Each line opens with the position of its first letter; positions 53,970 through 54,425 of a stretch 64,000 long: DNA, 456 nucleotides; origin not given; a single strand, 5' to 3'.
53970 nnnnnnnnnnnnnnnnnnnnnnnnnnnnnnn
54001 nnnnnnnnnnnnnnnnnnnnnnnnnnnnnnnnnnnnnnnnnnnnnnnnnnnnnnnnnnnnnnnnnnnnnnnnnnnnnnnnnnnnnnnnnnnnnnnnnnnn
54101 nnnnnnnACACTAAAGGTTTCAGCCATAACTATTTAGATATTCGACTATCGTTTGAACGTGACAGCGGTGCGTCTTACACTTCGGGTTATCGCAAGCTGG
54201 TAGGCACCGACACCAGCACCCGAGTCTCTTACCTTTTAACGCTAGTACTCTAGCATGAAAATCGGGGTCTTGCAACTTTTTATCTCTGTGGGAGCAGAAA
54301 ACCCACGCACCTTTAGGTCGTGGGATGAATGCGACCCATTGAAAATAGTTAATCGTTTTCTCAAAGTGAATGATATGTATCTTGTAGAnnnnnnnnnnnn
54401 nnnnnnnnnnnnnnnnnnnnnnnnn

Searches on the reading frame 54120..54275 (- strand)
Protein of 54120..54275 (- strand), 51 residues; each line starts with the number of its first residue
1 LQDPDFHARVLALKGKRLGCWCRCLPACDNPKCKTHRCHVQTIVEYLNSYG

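Call 7: search_protein_families(library=pfam, proteins=[window:54120-54275:-], max_evalue=0.01)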
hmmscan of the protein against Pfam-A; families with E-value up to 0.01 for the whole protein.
window:54120-54275:- (51 aa): 1 family
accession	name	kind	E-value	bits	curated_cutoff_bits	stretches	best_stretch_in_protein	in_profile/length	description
PF14216.11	DUF4326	-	0.0018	19.4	25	1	2-45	50-82/82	Domain of unknown function (DUF4326)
